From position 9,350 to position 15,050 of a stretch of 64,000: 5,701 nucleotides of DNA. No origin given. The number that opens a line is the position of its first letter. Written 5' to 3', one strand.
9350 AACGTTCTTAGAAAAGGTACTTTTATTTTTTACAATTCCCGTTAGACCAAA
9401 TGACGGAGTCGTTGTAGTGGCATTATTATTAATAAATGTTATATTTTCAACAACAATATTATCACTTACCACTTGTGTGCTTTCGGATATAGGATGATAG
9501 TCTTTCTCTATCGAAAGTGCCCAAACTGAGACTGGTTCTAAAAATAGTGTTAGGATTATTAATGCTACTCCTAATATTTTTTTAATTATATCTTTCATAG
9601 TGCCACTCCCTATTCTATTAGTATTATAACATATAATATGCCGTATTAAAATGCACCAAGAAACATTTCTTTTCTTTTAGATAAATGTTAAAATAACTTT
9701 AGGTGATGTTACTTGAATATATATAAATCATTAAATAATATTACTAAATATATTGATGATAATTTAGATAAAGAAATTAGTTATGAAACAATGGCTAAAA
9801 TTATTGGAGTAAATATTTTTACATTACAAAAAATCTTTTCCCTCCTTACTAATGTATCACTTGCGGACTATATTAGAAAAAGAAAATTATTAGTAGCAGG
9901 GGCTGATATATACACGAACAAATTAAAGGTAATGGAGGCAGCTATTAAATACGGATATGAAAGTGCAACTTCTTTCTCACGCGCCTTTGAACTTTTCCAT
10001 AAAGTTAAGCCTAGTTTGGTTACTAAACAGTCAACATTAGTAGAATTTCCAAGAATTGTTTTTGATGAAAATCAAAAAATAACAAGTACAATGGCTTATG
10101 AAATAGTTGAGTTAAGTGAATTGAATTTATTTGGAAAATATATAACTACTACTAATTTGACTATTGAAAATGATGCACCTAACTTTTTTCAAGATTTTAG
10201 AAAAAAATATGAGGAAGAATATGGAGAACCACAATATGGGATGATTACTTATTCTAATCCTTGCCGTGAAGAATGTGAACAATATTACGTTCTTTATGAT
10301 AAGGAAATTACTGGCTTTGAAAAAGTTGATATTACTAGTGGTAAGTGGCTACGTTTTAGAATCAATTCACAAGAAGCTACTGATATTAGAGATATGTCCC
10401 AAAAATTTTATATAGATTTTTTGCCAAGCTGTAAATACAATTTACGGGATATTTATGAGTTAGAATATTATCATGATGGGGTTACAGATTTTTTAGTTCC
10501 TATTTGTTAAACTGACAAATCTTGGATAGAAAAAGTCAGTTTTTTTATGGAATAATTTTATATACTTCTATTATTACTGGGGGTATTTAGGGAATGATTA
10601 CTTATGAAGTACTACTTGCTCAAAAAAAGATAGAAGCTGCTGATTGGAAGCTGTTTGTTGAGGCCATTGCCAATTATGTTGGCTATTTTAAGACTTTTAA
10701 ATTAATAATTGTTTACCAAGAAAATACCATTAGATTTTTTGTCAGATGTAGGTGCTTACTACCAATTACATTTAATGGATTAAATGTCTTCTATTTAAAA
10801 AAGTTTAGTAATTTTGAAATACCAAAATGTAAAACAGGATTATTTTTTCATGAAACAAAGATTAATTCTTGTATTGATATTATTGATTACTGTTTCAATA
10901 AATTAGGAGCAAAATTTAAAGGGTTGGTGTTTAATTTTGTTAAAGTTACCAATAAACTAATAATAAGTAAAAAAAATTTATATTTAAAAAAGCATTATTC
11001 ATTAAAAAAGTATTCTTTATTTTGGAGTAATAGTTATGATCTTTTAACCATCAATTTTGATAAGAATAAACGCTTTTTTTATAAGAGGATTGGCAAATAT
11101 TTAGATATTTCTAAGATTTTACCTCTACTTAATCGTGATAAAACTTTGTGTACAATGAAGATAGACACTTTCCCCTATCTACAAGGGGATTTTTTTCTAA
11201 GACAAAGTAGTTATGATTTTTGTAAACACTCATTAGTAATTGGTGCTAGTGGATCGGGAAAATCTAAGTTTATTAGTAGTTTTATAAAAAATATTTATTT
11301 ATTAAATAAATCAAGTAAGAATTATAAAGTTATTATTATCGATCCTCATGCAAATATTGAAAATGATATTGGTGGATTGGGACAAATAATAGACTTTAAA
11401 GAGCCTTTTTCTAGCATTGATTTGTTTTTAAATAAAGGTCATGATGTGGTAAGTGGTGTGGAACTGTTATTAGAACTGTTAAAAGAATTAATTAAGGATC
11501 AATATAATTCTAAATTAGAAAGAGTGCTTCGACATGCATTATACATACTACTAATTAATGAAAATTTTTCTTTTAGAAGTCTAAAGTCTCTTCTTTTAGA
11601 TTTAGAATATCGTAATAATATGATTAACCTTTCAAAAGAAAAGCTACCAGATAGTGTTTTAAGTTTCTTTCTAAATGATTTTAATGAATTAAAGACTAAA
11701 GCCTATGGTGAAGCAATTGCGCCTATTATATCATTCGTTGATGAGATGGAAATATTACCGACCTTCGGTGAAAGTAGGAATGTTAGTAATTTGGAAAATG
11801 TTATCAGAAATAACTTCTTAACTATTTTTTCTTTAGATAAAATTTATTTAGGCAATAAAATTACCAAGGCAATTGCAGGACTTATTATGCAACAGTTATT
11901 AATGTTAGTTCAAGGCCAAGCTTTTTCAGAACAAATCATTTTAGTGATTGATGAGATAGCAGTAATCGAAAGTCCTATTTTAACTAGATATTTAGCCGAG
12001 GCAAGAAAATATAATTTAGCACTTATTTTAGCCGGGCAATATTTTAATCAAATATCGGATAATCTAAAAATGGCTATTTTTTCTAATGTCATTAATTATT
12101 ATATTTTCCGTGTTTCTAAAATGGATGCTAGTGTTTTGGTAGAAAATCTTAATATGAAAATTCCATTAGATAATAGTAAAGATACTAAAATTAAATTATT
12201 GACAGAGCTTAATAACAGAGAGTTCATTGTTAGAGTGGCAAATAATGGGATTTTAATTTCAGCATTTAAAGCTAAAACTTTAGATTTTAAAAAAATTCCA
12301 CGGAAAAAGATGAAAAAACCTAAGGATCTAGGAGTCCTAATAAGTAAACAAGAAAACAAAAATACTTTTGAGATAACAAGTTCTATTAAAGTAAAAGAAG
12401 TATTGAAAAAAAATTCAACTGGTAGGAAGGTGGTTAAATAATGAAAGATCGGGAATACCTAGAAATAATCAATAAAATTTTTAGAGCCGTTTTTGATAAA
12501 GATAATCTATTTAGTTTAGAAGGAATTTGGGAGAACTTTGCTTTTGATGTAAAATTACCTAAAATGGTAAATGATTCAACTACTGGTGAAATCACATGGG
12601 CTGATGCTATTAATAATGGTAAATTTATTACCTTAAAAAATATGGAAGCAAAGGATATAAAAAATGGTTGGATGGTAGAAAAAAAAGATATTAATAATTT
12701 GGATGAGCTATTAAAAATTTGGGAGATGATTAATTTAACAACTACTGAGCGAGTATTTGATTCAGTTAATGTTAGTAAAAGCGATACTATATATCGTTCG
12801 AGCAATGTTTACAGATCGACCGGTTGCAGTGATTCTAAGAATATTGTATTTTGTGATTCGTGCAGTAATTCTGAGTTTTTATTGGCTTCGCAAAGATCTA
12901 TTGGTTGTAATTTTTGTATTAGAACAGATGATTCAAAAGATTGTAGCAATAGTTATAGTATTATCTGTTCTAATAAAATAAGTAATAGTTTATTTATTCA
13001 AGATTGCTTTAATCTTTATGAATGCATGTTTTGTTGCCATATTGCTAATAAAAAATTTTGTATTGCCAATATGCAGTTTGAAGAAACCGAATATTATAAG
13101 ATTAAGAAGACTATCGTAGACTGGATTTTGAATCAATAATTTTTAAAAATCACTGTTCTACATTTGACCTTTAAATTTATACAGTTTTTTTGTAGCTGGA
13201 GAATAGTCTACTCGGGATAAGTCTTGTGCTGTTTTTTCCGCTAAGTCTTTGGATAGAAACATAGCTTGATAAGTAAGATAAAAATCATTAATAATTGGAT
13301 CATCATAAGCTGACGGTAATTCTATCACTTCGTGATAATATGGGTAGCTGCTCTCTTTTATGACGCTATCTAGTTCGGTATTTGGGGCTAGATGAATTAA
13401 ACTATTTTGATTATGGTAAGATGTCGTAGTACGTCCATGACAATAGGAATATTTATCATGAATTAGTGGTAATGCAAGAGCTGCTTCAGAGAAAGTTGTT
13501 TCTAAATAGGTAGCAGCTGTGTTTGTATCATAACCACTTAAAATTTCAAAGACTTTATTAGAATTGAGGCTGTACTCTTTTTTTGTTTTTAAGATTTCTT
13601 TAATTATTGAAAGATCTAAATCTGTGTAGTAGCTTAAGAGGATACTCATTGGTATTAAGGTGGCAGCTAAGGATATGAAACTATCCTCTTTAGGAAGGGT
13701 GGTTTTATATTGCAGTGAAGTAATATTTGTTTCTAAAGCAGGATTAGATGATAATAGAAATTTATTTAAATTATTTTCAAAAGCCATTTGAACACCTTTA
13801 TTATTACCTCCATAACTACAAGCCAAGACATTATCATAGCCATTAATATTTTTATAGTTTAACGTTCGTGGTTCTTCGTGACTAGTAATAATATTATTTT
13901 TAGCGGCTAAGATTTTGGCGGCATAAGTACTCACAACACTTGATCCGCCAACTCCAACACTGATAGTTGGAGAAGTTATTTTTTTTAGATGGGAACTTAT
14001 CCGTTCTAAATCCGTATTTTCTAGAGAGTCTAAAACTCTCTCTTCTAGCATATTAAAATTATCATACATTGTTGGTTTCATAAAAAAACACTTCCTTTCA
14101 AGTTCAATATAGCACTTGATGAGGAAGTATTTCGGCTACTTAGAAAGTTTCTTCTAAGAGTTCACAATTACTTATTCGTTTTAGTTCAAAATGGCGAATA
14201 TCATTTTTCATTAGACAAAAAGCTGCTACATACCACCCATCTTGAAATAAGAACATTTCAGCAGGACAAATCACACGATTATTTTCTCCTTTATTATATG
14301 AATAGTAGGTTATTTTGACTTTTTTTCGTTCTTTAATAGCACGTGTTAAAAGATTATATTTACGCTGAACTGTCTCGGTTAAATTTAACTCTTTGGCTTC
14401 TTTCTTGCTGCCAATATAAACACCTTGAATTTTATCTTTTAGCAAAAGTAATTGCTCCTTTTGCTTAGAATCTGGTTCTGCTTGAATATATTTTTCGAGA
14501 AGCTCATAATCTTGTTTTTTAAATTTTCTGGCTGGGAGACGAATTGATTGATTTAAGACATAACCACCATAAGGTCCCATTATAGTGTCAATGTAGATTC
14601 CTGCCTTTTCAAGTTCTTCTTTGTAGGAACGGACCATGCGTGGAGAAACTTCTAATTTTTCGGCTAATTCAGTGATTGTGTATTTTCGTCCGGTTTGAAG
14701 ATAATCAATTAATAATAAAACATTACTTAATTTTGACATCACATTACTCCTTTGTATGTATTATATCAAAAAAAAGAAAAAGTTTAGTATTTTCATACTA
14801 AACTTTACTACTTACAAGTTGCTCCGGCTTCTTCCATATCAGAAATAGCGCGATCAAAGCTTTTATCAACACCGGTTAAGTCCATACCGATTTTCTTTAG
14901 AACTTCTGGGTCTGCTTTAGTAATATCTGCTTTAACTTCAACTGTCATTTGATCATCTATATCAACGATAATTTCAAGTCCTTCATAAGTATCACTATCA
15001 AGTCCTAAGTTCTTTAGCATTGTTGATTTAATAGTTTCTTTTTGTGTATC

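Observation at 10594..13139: Two-gene cassette: HerA/FtsK-like ATPase translationally coupled to a cysteine-rich repeat protein (candidate uncharacterised anti-MGE/defence-like system)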

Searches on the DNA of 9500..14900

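Call 105: search_rna_families(source=window, start=9500, end=14900, threshold=evalue, max_evalue=1)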
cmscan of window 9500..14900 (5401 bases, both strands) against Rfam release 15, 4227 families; matches with E-value up to 1: 1.
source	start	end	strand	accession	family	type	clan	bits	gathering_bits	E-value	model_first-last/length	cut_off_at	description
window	11758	11841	+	RF01823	rspL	Gene; sRNA;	-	26.2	37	0.34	1-89/89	no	rpsL sRNA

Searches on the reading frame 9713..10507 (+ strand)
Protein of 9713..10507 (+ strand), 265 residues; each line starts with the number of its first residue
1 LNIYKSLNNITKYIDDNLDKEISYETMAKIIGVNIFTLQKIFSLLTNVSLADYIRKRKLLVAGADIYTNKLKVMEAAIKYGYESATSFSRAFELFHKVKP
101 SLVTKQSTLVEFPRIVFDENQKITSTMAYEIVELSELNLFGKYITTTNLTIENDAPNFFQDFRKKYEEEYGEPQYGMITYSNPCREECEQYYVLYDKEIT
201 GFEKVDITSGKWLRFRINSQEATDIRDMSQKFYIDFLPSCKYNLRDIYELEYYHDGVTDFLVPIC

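Call 3: search_protein_families(library=pfam, proteins=[window:9713-10507:+], max_evalue=0.1)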
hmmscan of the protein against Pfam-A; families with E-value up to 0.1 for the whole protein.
window:9713-10507:+ (265 aa): 4 families
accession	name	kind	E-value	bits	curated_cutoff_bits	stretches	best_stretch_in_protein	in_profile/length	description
PF12833.13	HTH_18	-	2e-12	47.6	33.6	1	27-103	1-77/80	Helix-turn-helix domain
PF14526.11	Cass2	-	1.5e-06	28.9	27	1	130-256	1-137/150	Integron-associated effector binding protein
PF06445.20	GyrI-like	-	8.6e-06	26.5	26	1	127-256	1-137/155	GyrI-like small molecule binding domain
PF00165.29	HTH_AraC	-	0.00078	20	26.6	0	67-93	5-30/42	Bacterial regulatory helix-turn-helix proteins, AraC family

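Call 4: search_protein_families(library=padloc, proteins=[window:9713-10507:+], max_evalue=0.1)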
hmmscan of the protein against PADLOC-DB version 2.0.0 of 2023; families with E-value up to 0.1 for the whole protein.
window:9713-10507:+ (265 aa): 0 families

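Call 5: search_protein_families(library=ncbifam, proteins=[window:9713-10507:+], max_evalue=0.1)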
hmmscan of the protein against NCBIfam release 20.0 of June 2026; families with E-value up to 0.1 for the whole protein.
window:9713-10507:+ (265 aa): 20 families
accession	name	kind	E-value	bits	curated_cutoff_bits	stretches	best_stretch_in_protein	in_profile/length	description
NF012144.2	ramA_TF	equivalog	1.1e-18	67.6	180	1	7-105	7-105/108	RamA family antibiotic efflux transcriptional regulator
NF007584.0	PRK10219.1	equivalog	3.6e-17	62.7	174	1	6-95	6-95/107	superoxide response transcriptional regulator SoxS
NF012228.1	RobA_TF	equivalog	1.4e-15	57.5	380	1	9-255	7-264/286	MDR efflux pump AcrAB transcriptional activator RobA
NF011701.0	PRK15121.1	equivalog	5.1e-12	45.9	426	1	8-254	8-265/289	MDR efflux pump AcrAB transcriptional activator RobA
NF008564.0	PRK11511.1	equivalog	2e-11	44.1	202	1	8-101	12-105/127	MDR efflux pump AcrAB transcriptional activator MarA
NF012198.0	MarA_TF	equivalog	2.5e-11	43.8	250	1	8-101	12-105/124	MDR efflux pump AcrAB transcriptional activator MarA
NF047455.1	TF_Staph_AryK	equivalog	5.9e-10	38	850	1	6-123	158-275/759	transcriptional regulator AryK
TIGR04094.1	adjacent_YSIRK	equivalog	5.4e-08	32.2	200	1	7-99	287-378/383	YSIRK-targeted surface antigen transcriptional regulator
NF007243.0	PRK09685.1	equivalog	5.4e-07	29.3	199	1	5-100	198-295/303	transcriptional regulator FeaR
NF006902.0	PRK09393.1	equivalog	4.2e-06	26.2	425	1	5-106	220-321/327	transcriptional regulator FtrA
NF052371.1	TransRegGbdRPseu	equivalog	6.3e-05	22.2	480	1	6-118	226-338/365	choline metabolism transcriptional regulator GbdR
NF007860.0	PRK10572.1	equivalog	8.3e-05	21.6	208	1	7-106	185-284/292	arabinose operon transcriptional regulator AraC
NF010028.0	PRK13503.1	equivalog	0.0001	21.8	288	1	6-105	172-271/278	HTH-type transcriptional activator RhaS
NF047788.1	TransRegPocR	equivalog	0.00023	20.5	500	1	8-104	192-288/296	transcriptional regulator PocR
NF049932.1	TranspRegBtr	equivalog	0.00024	19.8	900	1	8-101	167-260/531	bacillibactin transport transcriptional regulator Btr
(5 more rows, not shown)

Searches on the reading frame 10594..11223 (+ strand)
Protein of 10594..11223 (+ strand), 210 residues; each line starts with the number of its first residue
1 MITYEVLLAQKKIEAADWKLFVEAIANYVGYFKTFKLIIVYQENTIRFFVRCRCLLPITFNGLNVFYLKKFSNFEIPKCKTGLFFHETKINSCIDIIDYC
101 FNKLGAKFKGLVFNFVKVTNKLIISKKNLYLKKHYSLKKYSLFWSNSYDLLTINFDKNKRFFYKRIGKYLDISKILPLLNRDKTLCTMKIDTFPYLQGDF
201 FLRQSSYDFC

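Call 84: search_solved_structures(query=A6, max_evalue=10)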
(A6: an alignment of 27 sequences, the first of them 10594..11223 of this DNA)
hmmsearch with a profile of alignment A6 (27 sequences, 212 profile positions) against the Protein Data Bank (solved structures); distinct sequences matched with E-value up to 10: 3.
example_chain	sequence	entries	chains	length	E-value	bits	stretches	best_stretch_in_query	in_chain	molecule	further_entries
6ykr_F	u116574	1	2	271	0.19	14.6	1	32-113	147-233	Chemotaxis protein MotB, putative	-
6ykp_F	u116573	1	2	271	0.19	14.6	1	32-113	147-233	Chemotaxis protein MotB, putative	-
6ykm_F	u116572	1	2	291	0.31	13.9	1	32-113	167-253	Chemotaxis protein MotB, putative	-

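Call 85: search_protein_families(library=pfam, alignment_id=A6, max_evalue=1)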
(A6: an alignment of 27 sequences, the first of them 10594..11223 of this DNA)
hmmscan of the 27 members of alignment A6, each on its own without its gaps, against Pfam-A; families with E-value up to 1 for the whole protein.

A. member 1, window:10594-11223:+ (210 aa): 0 families

B. families by the number of members that match (of 27 scanned): 12 families
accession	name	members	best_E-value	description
PF16480.10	DUF5057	1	0.033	Domain of unknown function (DUF5057)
PF13921.12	Myb_DNA-bind_6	1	0.085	Myb-like DNA-binding domain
PF17917.7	RT_RNaseH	1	0.1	RNase H-like domain found in reverse transcriptase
PF19886.4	DUF6359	1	0.11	Domain of unknown function (DUF6359)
PF19967.4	VMAP-M5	1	0.12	vWA-MoxR associated protein middle region (VMAP-M) 5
PF17618.7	SL4P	1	0.12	Uncharacterized Strongylid L4 protein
PF15163.11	Meiosis_expr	1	0.13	Meiosis-expressed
PF11777.13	DUF3316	1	0.16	Protein of unknown function (DUF3316)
PF11686.13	DUF3283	1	0.24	Protein of unknown function (DUF3283)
PF24021.1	ACT_phage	1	0.38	Phage ACT-like domain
PF19058.5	DUF5754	1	0.41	Family of unknown function (DUF5754)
PF11738.13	DUF3298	1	0.8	Protein of unknown function (DUF3298)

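Call 104: find_homologous_proteins(query=A6, max_evalue=0.001)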
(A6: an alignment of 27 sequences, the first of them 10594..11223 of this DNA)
Query A6 (27 sequences): 1824 candidates shared short words with the query, none scored E <= 0.001.
